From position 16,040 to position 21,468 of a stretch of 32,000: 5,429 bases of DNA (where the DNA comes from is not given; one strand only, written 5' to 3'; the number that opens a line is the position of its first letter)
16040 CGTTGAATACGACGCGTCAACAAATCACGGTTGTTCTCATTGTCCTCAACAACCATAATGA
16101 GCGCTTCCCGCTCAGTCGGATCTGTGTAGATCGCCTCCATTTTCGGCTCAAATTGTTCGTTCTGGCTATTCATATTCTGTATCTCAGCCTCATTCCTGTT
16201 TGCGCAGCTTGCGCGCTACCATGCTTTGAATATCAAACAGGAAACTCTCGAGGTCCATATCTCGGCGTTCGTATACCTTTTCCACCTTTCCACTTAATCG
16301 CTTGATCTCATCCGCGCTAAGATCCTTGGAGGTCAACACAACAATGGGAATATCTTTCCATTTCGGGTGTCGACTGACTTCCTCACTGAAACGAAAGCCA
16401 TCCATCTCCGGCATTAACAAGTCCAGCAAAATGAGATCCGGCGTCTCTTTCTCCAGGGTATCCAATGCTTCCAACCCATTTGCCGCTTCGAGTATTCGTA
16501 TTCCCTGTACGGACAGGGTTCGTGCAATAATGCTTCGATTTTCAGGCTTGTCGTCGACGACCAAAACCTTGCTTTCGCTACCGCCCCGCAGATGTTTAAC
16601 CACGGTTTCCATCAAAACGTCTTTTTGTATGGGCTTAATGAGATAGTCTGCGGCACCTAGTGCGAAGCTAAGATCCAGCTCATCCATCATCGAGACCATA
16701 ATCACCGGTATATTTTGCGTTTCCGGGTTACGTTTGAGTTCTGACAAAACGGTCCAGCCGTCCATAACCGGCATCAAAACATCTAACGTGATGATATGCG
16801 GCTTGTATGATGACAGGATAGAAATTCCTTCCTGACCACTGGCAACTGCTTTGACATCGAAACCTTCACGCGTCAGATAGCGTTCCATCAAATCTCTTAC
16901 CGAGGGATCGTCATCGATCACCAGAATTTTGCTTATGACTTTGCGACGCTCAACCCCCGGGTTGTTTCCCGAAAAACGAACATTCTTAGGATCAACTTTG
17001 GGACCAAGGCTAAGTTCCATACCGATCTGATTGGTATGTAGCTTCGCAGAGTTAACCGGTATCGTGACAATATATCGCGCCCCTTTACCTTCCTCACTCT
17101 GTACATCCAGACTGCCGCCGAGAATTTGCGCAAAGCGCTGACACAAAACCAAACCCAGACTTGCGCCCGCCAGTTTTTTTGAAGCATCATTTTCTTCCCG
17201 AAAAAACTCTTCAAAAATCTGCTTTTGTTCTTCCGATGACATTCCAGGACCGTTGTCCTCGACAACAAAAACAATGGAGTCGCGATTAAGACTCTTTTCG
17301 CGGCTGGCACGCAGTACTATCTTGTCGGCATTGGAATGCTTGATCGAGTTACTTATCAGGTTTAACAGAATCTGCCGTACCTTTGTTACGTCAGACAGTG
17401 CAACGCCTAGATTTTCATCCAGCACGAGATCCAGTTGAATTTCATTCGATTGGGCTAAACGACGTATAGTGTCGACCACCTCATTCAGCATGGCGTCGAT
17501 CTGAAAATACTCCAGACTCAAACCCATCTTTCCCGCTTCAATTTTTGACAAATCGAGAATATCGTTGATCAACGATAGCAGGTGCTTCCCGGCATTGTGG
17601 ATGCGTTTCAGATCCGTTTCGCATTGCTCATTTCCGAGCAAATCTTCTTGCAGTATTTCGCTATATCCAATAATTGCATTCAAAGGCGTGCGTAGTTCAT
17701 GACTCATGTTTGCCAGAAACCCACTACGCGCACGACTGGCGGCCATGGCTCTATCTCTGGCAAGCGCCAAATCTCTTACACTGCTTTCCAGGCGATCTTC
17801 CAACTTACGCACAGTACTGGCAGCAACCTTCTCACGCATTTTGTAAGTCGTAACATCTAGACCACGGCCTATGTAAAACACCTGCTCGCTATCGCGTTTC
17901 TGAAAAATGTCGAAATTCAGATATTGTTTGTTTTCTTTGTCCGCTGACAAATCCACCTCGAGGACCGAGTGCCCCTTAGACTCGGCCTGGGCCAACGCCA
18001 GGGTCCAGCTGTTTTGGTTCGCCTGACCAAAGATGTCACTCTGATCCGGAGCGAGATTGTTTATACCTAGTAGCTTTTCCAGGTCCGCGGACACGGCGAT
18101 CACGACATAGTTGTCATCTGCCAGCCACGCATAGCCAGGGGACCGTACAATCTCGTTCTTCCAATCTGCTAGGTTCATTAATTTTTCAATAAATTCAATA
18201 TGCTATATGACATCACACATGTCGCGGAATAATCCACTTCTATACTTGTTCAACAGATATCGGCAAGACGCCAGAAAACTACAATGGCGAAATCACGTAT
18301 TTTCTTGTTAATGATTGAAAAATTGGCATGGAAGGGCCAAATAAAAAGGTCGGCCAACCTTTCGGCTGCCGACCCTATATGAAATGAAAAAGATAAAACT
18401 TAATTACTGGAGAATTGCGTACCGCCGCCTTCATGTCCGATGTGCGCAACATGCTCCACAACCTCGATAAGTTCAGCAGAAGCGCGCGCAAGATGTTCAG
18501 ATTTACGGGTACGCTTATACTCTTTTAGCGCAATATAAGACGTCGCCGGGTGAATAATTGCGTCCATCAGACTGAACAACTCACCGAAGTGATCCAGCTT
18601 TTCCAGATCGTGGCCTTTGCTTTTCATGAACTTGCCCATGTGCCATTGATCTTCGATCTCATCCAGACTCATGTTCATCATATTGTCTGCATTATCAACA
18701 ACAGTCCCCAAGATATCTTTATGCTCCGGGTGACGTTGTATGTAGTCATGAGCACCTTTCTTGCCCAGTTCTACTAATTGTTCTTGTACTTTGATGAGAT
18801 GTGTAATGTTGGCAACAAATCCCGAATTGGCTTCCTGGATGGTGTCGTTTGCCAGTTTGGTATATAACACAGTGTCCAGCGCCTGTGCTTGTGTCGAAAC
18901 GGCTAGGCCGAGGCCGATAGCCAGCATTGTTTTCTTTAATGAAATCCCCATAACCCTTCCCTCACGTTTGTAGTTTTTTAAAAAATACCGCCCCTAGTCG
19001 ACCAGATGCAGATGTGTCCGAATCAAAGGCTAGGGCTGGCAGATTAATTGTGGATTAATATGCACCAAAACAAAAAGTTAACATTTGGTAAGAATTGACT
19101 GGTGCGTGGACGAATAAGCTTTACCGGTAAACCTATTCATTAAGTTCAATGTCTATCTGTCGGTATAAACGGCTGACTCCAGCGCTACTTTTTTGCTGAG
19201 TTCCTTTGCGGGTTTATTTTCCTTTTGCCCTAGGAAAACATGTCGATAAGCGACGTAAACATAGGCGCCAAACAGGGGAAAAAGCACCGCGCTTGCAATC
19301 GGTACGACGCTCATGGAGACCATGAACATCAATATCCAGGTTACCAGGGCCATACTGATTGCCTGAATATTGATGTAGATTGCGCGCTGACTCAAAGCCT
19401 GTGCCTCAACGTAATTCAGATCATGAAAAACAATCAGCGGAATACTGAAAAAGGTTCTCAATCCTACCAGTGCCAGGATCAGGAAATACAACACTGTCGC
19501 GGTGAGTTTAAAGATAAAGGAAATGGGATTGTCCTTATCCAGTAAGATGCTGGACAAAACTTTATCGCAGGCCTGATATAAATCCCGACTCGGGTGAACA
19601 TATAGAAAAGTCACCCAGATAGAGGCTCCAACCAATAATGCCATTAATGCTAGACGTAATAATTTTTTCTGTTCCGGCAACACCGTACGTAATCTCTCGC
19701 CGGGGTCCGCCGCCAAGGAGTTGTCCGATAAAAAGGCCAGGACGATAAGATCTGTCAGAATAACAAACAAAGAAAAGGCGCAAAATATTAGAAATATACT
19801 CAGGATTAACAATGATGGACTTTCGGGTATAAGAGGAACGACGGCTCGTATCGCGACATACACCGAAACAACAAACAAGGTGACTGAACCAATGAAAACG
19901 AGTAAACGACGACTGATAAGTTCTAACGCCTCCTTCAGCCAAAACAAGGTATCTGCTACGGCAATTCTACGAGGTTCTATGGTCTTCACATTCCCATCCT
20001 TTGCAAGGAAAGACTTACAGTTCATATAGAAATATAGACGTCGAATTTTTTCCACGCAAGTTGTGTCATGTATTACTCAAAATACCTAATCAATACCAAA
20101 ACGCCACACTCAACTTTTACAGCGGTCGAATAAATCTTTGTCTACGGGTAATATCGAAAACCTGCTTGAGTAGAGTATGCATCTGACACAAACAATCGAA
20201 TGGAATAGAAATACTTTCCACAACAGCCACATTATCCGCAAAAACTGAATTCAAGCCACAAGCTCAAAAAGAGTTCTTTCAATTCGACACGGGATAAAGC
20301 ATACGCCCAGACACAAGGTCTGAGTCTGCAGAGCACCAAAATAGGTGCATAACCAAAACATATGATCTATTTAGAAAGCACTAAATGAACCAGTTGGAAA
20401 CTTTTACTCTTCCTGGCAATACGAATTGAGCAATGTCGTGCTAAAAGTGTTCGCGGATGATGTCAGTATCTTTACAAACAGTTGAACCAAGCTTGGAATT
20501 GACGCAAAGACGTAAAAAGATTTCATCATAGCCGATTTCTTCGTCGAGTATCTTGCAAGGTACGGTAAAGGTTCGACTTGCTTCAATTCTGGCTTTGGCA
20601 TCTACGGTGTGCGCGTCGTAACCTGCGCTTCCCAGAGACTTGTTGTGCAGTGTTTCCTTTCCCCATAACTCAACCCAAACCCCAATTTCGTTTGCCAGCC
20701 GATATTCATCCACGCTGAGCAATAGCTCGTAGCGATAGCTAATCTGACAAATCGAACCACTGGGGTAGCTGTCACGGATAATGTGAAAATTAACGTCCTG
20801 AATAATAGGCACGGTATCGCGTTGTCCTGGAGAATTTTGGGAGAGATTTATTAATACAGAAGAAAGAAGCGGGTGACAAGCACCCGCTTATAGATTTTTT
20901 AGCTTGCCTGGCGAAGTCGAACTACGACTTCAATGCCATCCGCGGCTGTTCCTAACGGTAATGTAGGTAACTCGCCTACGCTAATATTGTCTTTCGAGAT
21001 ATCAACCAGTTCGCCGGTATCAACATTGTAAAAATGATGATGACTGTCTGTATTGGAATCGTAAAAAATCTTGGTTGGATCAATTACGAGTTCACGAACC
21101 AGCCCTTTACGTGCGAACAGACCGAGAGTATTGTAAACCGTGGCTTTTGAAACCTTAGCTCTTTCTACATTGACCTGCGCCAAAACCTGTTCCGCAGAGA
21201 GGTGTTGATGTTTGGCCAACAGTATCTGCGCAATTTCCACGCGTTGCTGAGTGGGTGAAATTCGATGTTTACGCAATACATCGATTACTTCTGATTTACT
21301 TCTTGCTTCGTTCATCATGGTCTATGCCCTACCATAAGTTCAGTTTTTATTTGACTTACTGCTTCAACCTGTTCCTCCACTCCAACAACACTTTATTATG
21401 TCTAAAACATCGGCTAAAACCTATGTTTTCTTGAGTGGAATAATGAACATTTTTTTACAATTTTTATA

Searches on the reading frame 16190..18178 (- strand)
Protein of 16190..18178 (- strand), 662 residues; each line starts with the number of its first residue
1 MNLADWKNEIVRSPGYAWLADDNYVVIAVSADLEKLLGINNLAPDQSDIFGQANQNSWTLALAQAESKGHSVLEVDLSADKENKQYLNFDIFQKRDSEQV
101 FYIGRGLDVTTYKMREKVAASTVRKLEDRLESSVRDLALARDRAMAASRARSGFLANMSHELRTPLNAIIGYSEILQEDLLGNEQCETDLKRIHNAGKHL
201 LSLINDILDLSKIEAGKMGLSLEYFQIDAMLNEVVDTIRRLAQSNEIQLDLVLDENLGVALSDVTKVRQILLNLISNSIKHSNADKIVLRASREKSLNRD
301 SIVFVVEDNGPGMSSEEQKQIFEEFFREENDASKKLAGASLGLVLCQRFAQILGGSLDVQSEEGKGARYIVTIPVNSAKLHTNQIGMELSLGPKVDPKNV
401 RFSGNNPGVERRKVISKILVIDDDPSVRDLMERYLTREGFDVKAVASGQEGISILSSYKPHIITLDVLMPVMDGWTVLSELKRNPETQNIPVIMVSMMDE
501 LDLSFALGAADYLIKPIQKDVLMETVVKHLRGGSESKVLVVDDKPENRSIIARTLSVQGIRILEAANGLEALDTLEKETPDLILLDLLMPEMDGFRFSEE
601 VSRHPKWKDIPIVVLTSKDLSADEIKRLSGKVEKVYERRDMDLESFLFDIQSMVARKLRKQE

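Call 11: search_protein_families(library=ncbifam, proteins=[window:16190-18178:-], max_evalue=0.001)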
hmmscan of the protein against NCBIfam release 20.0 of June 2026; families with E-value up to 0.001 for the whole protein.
window:16190-18178:- (662 aa): 162 families (the best 25 are shown)
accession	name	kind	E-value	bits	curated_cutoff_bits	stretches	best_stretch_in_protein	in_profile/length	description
TIGR02956.1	TMAO_torS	equivalog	1.9e-85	287.7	676.5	2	118-535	429-825/967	TMAO reductase system sensor histidine kinase/response regulator TorS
NF038297.2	hybrid_HK_HrmK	equivalog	6.5e-84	282.7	725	2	122-528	207-606/607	hybrid histidine kinase/response regulator HrmK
NF008318.0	PRK11107.1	equivalog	5.5e-82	276.2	890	3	119-383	261-526/920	two-component sensor histidine kinase BarA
NF011874.0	PRK15347.1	equivalog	9.9e-76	255.5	852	3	124-379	371-618/921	two component system sensor kinase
NF008099.0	PRK10841.1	equivalog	1.1e-70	238.5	920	3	129-385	451-700/949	two-component system sensor histidine kinase RcsC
NF041947.1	LuxQ_Vibrio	equivalog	5.2e-69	233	1200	2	138-528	459-837/843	quorum-sensing autoinducer 2 sensor kinase/phosphatase LuxQ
NF047465.1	hybrid_HK_LvrA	exception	2.9e-65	220.7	1200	2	123-523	174-577/819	hybrid histidine kinase/response regulator LvrA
NF008302.0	PRK11091.1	equivalog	2e-61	208.2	838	2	142-530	274-643/779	aerobic respiration two-component sensor histidine kinase ArcB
NF045901.1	HisKinLetSLeg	equivalog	2.1e-60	204.7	1650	3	118-376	260-519/906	two-component system sensor histidine kinase LetS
NF041832.1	near_NosP_CTERM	subfamily_domain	6.1e-53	180.2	400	1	147-521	3-361/370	NahK/ErcS family hybrid sensor histidine kinase/response regulator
NF007420.1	PRK09959.1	equivalog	1e-52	178.9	1995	2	134-524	695-1068/1197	acid-sensing system histidine kinase EvgS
NF046044.1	PnpS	equivalog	1.3e-49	169.3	400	1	148-374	167-390/390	two-component system histidine kinase PnpS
NF008543.0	PRK11466.1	equivalog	1.3e-48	165.5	982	1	113-532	407-800/914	TMAO reductase system sensor histidine kinase/response regulator TorS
NF007135.0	PRK09581.1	equivalog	7.5e-45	153.6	474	2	416-526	3-116/457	PleD family two-component system response regulator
TIGR02966.1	phoR_proteo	equivalog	6.9e-44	150.2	334.2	1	136-372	97-332/333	phosphate regulon sensor histidine kinase PhoR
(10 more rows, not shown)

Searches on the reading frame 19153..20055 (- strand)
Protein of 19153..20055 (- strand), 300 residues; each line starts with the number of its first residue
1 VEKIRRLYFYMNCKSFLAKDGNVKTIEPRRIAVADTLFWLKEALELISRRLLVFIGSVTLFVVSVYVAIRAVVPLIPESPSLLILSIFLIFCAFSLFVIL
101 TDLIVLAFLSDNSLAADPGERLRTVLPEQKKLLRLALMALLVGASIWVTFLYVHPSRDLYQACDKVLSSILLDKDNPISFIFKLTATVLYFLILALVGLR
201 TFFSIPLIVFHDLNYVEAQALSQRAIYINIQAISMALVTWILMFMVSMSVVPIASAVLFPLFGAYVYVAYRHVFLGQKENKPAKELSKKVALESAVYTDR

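Call 11: search_protein_families(library=ncbifam, proteins=[window:19153-20055:-], max_evalue=0.001)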
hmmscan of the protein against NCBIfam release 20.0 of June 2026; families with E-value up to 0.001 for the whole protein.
window:19153-20055:- (300 aa): 1 family
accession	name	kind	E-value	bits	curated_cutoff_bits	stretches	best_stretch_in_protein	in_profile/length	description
NF041043.1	BPSS1780_fam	subfamily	2.7e-07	30.1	90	1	39-274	7-245/247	BPSS1780 family membrane protein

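Call 13: search_protein_families(library=pfam, proteins=[window:19153-20055:-], max_evalue=0.01)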
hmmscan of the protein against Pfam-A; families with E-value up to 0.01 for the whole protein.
window:19153-20055:- (300 aa): 0 families

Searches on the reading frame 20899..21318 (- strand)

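Call 11: search_protein_families(library=ncbifam, proteins=[window:20899-21318:-], max_evalue=0.001)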
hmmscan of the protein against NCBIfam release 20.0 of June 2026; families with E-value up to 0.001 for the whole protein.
window:20899-21318:- (139 aa): 9 families
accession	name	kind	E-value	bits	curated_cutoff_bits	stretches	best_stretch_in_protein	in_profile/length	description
NF045678.1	TransRegIrrA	equivalog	1.2e-38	132.2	150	1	6-137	4-136/138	iron response transcriptional regulator IrrA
NF045677.1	FeRespRegIrr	equivalog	1.4e-35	122.2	170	1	13-137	2-127/127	Fur family transcriptional regulator Irr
NF047462.1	FUR_perox_PerRA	exception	2.4e-28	99.4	200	1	12-111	9-108/142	peroxide-responsive transcriptional repressor PerRA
NF047461.1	FUR_perox_PerRB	exception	2.1e-19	69.8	250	1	8-114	14-121/143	peroxide-responsive transcriptional repressor PerRB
NF052545.1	TransRegPerRClab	equivalog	2.7e-16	59.8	180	1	10-111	3-104/138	transcriptional regulator PerR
NF051892.1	TransRegFurBacil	equivalog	1.7e-09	37.9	220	1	14-112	11-114/149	ferric iron uptake transcriptional regulator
NF051891.1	TransRegFurHelico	equivalog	3.5e-09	36.7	200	1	15-112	18-116/148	ferric iron uptake transcriptional regulator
NF047406.1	TransRegPerRTherm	equivalog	3.7e-08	33.6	200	1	23-110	7-94/130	manganese-dependent transcriptional regulator PerR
NF006999.0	PRK09462.1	equivalog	5.3e-07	29.3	146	1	15-113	8-108/148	ferric iron uptake transcriptional regulator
